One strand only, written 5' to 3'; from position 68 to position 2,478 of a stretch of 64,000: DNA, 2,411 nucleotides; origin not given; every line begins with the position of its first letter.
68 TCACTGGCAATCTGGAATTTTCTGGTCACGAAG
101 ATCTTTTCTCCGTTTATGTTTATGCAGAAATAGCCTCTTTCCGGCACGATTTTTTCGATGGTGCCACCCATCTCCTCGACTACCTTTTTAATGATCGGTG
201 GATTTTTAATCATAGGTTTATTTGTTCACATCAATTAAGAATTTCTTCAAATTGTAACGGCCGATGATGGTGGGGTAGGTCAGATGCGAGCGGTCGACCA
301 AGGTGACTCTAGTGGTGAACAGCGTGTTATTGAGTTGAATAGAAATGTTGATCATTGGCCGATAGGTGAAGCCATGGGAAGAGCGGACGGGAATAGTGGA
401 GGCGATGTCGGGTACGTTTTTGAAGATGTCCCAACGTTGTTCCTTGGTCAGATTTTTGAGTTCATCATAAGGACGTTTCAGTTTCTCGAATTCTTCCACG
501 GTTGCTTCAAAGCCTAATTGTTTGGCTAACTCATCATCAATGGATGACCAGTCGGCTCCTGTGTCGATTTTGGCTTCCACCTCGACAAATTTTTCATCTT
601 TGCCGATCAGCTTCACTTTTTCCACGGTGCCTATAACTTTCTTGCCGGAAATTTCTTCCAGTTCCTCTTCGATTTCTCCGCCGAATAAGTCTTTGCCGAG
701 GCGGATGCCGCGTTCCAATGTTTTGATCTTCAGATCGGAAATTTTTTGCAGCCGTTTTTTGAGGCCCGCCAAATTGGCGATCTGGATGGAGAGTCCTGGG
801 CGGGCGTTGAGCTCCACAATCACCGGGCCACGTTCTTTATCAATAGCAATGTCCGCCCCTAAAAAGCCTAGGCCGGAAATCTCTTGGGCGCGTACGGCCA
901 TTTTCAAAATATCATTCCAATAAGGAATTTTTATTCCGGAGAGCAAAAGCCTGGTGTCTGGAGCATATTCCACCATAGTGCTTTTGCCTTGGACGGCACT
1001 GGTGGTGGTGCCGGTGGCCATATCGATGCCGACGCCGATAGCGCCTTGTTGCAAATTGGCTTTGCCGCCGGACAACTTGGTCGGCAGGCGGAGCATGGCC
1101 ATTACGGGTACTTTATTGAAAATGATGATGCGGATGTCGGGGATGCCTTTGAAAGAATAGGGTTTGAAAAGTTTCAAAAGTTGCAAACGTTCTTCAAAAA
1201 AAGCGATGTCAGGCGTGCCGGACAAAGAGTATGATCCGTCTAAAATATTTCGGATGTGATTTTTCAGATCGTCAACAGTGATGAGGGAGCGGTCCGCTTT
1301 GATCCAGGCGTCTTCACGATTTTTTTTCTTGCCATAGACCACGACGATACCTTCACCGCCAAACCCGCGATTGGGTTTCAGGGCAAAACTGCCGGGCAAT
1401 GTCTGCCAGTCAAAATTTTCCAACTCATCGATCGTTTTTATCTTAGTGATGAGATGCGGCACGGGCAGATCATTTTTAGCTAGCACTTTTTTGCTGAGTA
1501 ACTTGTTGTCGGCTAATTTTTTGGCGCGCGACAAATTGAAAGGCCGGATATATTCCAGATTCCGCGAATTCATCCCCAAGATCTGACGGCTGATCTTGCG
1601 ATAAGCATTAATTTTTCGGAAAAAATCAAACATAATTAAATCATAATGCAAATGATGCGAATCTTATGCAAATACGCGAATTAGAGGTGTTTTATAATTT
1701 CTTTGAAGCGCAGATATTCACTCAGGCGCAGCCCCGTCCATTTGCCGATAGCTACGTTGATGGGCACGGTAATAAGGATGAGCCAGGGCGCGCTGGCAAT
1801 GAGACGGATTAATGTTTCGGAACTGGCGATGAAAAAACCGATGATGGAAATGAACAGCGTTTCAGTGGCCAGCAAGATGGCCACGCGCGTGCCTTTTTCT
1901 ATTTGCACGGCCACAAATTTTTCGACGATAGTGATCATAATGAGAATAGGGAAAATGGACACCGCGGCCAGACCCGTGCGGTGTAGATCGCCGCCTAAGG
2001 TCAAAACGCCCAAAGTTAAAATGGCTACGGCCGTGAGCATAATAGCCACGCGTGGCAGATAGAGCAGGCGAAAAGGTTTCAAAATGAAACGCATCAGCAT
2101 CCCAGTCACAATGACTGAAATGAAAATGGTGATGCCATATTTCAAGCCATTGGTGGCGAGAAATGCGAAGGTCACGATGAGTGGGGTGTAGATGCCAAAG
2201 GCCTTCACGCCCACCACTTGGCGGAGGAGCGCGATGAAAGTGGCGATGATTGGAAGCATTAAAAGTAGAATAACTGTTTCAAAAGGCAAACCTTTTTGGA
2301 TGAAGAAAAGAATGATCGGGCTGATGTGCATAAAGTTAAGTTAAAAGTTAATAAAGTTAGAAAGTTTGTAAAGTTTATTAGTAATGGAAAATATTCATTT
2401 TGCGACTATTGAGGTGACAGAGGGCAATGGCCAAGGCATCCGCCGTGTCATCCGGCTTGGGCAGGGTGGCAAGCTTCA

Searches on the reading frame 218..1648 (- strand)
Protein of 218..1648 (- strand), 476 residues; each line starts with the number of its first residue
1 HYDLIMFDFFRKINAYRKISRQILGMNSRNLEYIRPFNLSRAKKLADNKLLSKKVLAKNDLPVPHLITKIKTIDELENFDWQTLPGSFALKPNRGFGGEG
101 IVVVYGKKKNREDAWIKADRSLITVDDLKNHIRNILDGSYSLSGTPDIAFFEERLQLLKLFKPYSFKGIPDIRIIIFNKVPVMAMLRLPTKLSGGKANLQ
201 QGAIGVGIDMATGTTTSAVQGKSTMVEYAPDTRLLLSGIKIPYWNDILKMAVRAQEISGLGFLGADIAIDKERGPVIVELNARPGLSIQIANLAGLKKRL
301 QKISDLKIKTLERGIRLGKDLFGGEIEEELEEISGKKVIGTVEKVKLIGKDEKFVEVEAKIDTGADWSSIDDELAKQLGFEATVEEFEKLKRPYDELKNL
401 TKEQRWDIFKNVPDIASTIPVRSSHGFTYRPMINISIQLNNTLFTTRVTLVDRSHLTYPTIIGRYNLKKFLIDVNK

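Call 63: search_protein_families(library=pfam, proteins=[window:218-1648:-], max_evalue=0.00001)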
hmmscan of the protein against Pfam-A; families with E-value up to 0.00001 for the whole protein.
window:218-1648:- (476 aa): 5 families
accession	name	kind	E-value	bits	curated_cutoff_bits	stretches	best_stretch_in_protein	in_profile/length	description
PF14397.11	ATPgrasp_ST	-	8.8e-70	235.5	31.4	1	29-304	2-277/278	Sugar-transfer associated ATP-grasp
PF05618.17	Zn_protease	-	1.7e-11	44.6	27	1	338-475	1-128/138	Putative ATP-dependent zinc protease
PF08443.16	RimK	-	1e-06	28.9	21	0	248-287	132-170/188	RimK-like ATP-grasp domain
PF14398.11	ATPgrasp_YheCD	-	3.6e-06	26.9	26.8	0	255-289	198-232/255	YheC/D like ATP-grasp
PF02655.19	ATP-grasp_3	-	5e-06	27.1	23.2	0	46-111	1-57/160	ATP-grasp domain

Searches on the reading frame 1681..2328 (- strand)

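Call 63: search_protein_families(library=pfam, proteins=[window:1681-2328:-], max_evalue=0.00001)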
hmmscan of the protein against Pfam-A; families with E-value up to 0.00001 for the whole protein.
window:1681-2328:- (215 aa): 1 family
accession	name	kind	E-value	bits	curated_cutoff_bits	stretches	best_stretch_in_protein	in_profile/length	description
PF14402.11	7TM_transglut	-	3.3e-29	102.5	25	1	21-211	58-247/248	7 transmembrane helices usually fused to an inactive transglutaminase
